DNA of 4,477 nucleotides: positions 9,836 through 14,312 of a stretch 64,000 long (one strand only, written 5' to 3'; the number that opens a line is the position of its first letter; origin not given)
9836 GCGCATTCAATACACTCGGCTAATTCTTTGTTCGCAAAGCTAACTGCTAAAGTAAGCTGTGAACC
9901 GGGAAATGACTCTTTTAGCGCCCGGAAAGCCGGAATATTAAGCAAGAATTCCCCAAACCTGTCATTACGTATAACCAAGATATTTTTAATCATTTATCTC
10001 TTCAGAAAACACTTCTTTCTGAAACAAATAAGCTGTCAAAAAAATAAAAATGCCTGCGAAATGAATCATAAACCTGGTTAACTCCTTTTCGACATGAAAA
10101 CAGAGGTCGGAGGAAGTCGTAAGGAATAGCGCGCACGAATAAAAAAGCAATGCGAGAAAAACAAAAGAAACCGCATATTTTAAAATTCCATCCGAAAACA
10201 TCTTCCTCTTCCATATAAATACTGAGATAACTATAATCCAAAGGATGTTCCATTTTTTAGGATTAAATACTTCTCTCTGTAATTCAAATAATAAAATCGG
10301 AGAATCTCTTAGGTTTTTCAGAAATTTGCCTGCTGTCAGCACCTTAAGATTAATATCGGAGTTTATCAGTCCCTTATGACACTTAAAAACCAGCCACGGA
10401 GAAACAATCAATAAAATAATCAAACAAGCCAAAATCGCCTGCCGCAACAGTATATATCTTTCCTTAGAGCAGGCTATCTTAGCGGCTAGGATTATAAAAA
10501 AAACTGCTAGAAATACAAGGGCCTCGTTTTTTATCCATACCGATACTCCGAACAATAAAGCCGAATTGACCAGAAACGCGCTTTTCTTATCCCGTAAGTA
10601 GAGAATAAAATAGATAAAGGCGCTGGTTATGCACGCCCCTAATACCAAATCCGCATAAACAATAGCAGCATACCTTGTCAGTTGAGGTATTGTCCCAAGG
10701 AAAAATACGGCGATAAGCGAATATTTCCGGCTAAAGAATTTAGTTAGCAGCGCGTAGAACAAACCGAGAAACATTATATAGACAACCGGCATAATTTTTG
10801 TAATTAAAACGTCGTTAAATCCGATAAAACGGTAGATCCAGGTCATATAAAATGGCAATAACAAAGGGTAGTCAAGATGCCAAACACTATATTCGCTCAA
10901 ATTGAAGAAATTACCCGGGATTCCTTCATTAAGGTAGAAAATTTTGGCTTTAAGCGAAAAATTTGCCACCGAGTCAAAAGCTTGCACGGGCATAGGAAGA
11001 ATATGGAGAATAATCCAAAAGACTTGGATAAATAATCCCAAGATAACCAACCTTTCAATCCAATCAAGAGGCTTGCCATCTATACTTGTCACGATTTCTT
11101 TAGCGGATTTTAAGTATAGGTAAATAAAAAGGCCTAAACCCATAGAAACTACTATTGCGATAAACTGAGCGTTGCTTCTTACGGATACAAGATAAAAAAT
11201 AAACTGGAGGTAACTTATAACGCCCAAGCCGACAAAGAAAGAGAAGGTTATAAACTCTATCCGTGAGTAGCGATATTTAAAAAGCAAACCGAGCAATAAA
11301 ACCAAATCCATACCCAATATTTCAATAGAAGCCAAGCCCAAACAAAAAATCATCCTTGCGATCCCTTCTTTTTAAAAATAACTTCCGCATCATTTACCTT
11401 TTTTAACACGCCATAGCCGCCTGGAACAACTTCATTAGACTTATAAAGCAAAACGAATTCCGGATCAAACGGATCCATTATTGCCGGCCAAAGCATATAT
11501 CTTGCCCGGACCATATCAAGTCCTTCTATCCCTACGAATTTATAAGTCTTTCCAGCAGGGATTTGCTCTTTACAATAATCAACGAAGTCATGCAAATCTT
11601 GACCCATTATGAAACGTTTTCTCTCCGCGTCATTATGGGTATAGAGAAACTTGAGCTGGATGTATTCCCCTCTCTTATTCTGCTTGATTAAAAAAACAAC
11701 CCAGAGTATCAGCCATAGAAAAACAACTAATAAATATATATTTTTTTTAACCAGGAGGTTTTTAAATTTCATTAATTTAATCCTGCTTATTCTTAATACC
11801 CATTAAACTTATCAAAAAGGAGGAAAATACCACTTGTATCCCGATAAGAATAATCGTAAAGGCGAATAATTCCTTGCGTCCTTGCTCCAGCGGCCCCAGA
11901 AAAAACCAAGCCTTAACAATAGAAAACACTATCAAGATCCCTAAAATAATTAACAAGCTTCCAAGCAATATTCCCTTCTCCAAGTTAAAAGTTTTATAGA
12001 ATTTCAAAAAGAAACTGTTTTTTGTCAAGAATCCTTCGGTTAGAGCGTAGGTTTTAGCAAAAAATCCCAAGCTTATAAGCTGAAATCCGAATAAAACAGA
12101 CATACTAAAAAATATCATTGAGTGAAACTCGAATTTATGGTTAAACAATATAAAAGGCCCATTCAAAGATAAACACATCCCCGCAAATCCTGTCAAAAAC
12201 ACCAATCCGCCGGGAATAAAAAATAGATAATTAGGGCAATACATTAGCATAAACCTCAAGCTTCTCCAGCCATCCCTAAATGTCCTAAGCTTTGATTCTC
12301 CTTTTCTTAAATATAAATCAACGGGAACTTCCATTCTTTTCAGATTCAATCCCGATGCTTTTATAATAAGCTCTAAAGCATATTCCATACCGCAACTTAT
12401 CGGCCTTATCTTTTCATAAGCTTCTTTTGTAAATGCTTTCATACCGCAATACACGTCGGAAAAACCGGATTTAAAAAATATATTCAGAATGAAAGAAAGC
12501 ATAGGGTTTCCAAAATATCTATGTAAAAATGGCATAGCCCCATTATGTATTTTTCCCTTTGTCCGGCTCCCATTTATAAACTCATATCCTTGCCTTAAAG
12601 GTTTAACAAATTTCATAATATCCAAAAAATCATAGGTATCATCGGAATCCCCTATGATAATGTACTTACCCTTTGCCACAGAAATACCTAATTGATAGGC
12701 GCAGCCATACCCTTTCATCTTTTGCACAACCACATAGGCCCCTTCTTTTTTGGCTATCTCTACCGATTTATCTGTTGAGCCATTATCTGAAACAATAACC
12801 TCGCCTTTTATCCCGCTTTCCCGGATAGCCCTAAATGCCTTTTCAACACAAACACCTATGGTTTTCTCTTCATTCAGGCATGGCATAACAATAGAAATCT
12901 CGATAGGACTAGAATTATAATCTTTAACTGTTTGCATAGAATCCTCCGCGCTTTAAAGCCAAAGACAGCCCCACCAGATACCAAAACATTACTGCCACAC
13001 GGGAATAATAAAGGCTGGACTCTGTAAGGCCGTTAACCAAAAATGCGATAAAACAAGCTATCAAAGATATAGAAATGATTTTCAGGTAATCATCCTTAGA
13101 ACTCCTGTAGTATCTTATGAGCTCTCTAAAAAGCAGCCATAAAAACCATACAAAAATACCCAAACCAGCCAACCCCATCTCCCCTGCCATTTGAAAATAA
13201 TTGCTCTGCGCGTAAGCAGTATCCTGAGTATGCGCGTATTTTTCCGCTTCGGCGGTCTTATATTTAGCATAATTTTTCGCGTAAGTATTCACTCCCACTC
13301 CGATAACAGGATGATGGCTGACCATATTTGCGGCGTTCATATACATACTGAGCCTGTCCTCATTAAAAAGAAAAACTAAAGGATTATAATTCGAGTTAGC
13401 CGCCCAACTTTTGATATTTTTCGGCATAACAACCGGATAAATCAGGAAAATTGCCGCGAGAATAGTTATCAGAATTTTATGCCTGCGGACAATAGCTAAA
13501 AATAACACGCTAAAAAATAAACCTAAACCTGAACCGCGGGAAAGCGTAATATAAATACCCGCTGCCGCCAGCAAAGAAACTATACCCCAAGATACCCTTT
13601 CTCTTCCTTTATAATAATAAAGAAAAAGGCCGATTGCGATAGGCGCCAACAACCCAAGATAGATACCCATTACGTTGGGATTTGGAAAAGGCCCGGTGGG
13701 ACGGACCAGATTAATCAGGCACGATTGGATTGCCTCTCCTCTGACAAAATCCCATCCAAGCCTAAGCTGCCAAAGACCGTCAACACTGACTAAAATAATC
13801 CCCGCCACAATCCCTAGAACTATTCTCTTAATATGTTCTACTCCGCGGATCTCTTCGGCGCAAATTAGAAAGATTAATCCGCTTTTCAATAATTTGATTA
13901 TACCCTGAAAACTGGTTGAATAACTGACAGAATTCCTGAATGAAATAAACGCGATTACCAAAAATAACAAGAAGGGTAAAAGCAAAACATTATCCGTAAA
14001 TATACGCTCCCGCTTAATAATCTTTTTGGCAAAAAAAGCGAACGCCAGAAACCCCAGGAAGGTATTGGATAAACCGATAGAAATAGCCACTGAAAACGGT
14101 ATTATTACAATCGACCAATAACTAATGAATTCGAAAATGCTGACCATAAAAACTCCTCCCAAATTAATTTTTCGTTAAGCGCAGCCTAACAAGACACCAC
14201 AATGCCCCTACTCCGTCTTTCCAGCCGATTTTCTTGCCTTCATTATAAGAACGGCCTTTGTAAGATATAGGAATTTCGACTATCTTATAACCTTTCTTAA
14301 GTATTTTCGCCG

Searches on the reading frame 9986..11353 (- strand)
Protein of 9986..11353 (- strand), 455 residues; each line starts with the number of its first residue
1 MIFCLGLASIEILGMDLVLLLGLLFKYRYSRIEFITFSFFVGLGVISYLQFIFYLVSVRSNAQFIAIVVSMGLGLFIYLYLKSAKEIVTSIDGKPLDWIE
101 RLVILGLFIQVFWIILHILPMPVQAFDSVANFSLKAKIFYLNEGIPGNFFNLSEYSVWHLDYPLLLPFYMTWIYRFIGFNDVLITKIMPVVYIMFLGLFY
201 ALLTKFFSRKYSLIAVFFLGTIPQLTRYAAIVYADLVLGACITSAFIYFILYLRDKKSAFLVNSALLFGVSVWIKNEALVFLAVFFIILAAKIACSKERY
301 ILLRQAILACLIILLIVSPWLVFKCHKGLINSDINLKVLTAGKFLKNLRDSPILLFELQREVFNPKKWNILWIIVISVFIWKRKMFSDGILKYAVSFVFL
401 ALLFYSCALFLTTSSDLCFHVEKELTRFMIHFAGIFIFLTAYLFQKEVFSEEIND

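Call 9: find_encoding_contigs(protein=window:9986-11353:-, flank=10000, max_places=1)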
Protein window:9986-11353:- (455 aa): 13 contigs read that carry it; 1 place shown.
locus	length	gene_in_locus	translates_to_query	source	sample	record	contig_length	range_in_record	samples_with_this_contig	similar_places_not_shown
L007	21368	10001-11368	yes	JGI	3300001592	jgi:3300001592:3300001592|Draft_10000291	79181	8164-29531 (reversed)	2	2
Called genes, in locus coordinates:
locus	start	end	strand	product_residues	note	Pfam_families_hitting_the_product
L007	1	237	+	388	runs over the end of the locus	PF13489:Methyltransf_23, PF13847:Methyltransf_31 (weak), PF08241:Methyltransf_11, PF08242:Methyltransf_12, PF13649:Methyltransf_25, PF22674:C2185-like_N (weak)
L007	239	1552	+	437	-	PF01041:DegT_DnrJ_EryC1, PF01053:Cys_Met_Meta_PP (weak), PF01212:Beta_elim_lyase (faint)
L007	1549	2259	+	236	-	PF00535:Glycos_transf_2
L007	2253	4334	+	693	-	-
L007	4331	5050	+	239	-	PF01209:Ubie_methyltran, PF07021:MetW, PF13489:Methyltransf_23, PF13847:Methyltransf_31, PF08241:Methyltransf_11, PF08242:Methyltransf_12, PF13649:Methyltransf_25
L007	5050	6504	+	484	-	-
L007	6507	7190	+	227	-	PF00535:Glycos_transf_2, PF10111:Glyco_tranf_2_2 (weak), PF13641:Glyco_tranf_2_3 (weak)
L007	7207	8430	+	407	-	PF04932:Wzy_C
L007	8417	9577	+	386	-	PF00535:Glycos_transf_2, PF26629:GT2_TM_C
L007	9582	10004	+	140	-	-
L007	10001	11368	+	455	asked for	PF13231:PMT_2 (weak)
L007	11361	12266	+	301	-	PF01075:Glyco_transf_9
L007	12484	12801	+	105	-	PF20586:DUF6788 (weak)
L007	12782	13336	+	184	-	PF12281:NTP_transf_8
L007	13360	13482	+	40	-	-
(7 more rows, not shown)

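Call 64: search_protein_families(library=ncbifam, max_evalue=0.01, proteins=[window:9986-11353:-])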
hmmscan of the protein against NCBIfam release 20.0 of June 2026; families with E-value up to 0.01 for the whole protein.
window:9986-11353:- (455 aa): 1 family
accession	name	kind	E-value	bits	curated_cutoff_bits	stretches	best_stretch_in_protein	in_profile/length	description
TIGR03663.1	TIGR03663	subfamily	9e-07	28.3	126.25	1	132-300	17-192/435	flippase activity-associated protein Agl23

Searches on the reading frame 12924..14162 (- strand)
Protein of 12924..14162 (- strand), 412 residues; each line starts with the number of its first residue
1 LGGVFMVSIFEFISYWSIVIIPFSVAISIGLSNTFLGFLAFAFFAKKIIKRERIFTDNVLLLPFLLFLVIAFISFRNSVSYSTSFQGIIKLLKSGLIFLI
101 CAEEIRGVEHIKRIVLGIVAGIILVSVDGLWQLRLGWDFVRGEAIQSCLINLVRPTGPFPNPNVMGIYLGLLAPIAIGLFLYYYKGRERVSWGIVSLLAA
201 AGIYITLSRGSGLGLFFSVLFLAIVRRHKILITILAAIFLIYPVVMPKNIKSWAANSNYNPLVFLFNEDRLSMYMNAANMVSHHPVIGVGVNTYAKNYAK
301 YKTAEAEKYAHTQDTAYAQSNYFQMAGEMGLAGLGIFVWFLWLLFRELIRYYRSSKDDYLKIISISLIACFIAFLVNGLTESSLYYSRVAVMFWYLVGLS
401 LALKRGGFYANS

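Call 64: search_protein_families(library=ncbifam, max_evalue=0.01, proteins=[window:12924-14162:-])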
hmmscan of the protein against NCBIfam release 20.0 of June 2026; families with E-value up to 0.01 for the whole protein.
window:12924-14162:- (412 aa): 2 families
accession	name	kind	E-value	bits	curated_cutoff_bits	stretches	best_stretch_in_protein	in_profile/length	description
TIGR00947.1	2A73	equivalog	3.1e-21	75.9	366.4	1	36-399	41-418/425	IctB family putative bicarbonate transporter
TIGR03097.1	PEP_O_lig_1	hypoth_equivalog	4.7e-12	45.5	188.1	1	17-386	30-390/408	putative O-glycosylation ligase, exosortase A system-associated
